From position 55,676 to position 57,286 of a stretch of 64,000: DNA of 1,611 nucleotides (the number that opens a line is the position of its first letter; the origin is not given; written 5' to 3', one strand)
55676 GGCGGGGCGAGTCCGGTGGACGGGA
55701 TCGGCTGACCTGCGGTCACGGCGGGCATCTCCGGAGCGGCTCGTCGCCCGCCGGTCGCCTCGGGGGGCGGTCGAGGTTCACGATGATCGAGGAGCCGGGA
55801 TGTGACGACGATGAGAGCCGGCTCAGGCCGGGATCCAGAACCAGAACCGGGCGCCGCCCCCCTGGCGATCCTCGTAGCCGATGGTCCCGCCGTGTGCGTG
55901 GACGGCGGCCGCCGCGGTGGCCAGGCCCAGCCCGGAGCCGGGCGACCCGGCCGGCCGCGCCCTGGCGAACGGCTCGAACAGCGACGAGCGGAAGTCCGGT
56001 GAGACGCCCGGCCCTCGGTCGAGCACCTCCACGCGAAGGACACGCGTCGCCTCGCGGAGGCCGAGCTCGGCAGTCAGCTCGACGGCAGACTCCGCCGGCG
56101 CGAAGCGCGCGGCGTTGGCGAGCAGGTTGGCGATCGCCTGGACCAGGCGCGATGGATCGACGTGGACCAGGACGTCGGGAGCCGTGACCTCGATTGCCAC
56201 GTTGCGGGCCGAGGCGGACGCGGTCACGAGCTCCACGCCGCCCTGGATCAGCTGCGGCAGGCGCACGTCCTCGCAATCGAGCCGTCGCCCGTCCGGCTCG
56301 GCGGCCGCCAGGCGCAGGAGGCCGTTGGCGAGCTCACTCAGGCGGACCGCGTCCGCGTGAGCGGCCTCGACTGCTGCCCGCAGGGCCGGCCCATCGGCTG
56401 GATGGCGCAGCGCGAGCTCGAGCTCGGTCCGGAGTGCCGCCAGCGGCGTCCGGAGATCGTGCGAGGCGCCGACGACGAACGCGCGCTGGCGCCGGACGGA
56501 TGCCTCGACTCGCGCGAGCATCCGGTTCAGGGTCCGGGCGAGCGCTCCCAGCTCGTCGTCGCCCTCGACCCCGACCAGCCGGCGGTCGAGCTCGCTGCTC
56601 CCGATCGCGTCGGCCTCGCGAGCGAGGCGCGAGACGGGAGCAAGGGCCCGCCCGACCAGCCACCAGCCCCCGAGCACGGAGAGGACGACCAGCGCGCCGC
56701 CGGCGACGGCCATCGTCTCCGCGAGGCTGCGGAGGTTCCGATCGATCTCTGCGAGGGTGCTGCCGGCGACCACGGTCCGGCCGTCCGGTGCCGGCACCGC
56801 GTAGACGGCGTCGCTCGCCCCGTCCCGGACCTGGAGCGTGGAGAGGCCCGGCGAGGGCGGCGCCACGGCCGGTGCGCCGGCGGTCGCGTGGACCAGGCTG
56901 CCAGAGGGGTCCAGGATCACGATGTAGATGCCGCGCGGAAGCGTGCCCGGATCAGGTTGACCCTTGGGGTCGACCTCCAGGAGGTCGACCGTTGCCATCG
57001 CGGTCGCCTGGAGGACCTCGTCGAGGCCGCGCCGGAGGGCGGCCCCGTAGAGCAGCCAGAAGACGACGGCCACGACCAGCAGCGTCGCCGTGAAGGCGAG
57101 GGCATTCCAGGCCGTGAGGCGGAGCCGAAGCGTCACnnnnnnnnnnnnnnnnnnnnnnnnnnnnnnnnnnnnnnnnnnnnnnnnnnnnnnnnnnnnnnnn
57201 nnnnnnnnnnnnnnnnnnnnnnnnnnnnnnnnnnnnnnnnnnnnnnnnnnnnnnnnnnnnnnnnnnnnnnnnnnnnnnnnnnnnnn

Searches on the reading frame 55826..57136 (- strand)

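Call 61: search_protein_families(library=pfam, proteins=[window:55826-57136:-], max_evalue=0.001)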
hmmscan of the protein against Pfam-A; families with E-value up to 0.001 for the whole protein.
window:55826-57136:- (437 aa): 3 families
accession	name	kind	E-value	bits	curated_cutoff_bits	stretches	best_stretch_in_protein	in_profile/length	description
PF02518.31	HATPase_c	-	2.9e-22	79.6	26.4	1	327-436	2-108/111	Histidine kinase-, DNA gyrase B-, and HSP90-like ATPase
PF00672.30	HAMP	-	2.2e-12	47.5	25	1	159-211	1-52/53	HAMP domain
PF00512.31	HisKA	-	4.4e-10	39.9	26.9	1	217-280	2-64/66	His Kinase A (phospho-acceptor) domain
